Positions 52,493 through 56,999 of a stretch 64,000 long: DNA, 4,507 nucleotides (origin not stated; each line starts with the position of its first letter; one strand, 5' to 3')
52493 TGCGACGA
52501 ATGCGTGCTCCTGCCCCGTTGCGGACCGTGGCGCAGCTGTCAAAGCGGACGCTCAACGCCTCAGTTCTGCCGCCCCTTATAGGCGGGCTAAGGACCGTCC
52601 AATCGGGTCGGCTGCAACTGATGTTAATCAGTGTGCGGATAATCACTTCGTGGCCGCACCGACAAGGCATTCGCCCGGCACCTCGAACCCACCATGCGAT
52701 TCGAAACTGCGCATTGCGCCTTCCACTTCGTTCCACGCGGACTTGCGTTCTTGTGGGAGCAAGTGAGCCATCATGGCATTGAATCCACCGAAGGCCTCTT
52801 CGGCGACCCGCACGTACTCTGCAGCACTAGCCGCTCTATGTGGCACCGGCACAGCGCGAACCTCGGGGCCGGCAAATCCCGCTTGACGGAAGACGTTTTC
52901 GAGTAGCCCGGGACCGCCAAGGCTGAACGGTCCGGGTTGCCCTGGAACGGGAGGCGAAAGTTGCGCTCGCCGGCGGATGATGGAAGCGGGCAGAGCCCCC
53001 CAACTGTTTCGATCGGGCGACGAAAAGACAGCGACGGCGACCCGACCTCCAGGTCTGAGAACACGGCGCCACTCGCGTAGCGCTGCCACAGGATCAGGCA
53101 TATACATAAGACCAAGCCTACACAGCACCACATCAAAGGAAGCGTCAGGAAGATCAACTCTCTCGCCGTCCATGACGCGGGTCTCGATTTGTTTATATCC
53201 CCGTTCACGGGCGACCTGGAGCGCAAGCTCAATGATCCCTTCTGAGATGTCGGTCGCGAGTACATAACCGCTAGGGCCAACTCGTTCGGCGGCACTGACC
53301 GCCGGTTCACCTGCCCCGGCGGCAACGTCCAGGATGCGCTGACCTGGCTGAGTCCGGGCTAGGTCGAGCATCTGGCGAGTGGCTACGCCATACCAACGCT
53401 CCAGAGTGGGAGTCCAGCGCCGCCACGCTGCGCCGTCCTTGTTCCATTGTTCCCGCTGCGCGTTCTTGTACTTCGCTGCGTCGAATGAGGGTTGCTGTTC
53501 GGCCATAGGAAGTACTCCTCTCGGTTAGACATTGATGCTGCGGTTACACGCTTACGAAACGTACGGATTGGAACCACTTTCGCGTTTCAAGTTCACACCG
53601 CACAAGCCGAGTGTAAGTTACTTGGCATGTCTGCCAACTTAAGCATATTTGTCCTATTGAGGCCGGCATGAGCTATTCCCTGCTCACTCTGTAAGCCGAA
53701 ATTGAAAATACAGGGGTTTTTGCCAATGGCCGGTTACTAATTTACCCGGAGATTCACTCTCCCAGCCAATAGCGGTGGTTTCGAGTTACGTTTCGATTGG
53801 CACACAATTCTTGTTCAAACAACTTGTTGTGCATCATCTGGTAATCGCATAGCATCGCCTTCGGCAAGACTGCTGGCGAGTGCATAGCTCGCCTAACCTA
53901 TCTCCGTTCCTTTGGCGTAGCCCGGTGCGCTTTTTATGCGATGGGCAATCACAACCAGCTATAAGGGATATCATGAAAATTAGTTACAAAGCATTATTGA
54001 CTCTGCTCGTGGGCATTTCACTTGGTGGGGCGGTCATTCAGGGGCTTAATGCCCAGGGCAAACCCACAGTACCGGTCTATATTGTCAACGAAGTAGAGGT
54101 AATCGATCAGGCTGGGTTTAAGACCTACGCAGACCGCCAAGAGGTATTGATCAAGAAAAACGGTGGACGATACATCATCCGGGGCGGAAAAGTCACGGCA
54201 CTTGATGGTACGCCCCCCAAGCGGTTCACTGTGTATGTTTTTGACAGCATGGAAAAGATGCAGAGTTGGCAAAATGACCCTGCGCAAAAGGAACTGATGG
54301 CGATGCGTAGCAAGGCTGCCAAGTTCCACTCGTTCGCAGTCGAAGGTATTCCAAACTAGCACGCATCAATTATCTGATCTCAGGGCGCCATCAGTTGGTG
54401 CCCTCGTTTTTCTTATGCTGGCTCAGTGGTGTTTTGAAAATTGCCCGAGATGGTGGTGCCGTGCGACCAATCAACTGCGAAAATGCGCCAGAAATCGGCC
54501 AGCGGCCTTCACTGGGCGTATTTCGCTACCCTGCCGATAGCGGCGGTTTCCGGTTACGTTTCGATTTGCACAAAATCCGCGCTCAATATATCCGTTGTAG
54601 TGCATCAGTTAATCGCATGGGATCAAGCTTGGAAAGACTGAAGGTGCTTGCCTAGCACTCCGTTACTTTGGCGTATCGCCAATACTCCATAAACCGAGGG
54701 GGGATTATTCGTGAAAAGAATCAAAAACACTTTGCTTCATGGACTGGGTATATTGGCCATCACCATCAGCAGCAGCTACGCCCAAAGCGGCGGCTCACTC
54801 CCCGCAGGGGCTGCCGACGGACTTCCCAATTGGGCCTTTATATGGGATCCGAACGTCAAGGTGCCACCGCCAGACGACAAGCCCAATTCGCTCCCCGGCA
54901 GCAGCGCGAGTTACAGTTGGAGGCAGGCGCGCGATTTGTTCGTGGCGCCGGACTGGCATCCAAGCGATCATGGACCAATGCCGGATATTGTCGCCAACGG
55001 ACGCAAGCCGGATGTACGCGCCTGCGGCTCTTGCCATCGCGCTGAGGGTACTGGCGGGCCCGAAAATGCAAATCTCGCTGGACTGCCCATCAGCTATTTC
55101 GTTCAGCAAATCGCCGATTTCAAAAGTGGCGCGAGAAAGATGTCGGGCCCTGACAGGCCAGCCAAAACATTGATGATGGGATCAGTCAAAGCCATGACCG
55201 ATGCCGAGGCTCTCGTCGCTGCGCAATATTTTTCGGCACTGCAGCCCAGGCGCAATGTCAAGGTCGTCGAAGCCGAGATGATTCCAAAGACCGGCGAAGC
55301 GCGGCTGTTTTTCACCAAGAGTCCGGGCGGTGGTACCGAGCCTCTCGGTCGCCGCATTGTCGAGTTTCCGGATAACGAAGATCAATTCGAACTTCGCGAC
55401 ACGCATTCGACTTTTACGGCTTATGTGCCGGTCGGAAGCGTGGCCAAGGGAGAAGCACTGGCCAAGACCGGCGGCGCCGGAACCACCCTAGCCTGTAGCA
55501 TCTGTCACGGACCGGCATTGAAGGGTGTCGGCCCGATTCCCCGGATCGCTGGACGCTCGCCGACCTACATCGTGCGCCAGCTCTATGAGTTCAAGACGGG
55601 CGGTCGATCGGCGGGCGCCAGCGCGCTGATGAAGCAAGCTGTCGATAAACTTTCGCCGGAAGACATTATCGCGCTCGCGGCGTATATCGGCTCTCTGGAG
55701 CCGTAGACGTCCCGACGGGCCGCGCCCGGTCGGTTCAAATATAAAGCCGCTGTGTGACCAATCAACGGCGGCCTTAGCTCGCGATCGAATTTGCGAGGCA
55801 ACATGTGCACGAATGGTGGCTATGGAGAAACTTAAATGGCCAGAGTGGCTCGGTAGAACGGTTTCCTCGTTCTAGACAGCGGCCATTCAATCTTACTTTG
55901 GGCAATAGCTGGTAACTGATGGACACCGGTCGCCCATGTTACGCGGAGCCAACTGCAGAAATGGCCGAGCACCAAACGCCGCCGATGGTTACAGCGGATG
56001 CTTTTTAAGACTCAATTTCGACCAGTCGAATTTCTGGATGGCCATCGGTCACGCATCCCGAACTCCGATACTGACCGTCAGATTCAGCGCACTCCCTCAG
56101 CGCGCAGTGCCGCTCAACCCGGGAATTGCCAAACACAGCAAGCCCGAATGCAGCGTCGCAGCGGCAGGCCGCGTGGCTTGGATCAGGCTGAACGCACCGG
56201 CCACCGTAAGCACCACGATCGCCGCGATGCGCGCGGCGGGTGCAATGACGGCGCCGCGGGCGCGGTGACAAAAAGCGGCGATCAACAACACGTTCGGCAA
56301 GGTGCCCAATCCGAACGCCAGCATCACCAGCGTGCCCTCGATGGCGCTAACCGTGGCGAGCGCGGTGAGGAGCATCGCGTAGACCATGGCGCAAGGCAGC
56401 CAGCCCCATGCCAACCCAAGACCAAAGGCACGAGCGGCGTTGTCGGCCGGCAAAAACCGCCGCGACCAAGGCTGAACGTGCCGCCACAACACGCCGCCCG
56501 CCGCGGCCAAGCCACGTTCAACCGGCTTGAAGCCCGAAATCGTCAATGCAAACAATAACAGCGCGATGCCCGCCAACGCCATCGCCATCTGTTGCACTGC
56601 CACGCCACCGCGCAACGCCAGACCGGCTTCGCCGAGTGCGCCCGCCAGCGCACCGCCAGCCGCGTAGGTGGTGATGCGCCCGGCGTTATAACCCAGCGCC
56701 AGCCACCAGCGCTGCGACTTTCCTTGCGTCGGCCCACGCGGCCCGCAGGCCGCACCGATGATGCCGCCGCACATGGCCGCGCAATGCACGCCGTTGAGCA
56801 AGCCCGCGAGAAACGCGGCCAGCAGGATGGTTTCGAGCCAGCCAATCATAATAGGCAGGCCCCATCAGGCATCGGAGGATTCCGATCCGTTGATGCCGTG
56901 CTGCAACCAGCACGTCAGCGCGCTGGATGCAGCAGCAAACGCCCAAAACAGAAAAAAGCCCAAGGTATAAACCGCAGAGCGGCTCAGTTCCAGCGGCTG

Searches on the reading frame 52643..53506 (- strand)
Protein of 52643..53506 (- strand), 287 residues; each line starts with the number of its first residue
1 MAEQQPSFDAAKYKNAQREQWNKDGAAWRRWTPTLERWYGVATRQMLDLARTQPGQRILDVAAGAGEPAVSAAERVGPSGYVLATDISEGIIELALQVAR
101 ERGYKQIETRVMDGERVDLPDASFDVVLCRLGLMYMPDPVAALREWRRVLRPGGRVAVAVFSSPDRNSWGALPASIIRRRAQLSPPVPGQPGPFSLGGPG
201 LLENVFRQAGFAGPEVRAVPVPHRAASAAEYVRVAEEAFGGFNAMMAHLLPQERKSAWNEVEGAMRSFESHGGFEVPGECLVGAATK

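Call 78: search_protein_families(library=pfam, proteins=[window:52643-53506:-], max_evalue=0.001)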
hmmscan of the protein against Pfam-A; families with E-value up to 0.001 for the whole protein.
window:52643-53506:- (287 aa): 9 families
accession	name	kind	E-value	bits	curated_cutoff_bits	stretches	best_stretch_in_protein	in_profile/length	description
PF08241.18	Methyltransf_11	-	9.7e-22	77.9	21.2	1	59-157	1-94/95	Methyltransferase domain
PF01209.24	Ubie_methyltran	-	3.7e-21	76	20.1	1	46-165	39-158/233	ubiE/COQ5 methyltransferase family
PF13847.12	Methyltransf_31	-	7.4e-21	74.8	27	1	54-162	3-113/145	Methyltransferase domain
PF13649.12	Methyltransf_25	-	1.5e-20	74.1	27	1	58-154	1-97/97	Methyltransferase domain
PF08242.18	Methyltransf_12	-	3.4e-13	50.6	30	1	59-156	1-98/98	Methyltransferase domain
PF13489.12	Methyltransf_23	-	5.8e-10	39.6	27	1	50-171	18-124/164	Methyltransferase domain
PF01135.25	PCMT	-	2.1e-07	31.4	20.3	1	45-160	64-173/210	Protein-L-isoaspartate(D-aspartate) O-methyltransferase (PCMT)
PF05148.21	Methyltransf_8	-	0.00024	21.5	27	1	112-163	111-161/219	Hypothetical methyltransferase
PF03141.22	Methyltransf_29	-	0.00055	19.1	23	1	95-157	154-216/506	Putative S-adenosyl-L-methionine-dependent methyltransferase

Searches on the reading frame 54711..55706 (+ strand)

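Call 78: search_protein_families(library=pfam, proteins=[window:54711-55706:+], max_evalue=0.001)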
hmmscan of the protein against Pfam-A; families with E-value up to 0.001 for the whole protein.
window:54711-55706:+ (331 aa): 2 families
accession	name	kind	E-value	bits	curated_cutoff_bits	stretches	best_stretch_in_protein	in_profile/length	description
PF00034.26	Cytochrom_C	-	2.2e-13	51.8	21.3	2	245-329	2-89/90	Cytochrome c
PF13442.11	Cytochrome_CBB3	-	1.1e-08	35.7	27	1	260-326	12-68/68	Cytochrome C oxidase, cbb3-type, subunit III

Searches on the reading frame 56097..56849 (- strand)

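Call 48: search_protein_families(library=pfam, proteins=[window:56097-56849:-], max_evalue=0.00001)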
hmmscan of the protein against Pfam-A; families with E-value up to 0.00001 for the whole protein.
window:56097-56849:- (250 aa): 1 family
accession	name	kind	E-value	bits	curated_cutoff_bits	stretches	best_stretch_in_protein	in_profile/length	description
PF13386.12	DsbD_2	-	6.4e-44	150.7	24.9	1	11-216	1-196/199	Cytochrome C biogenesis protein transmembrane region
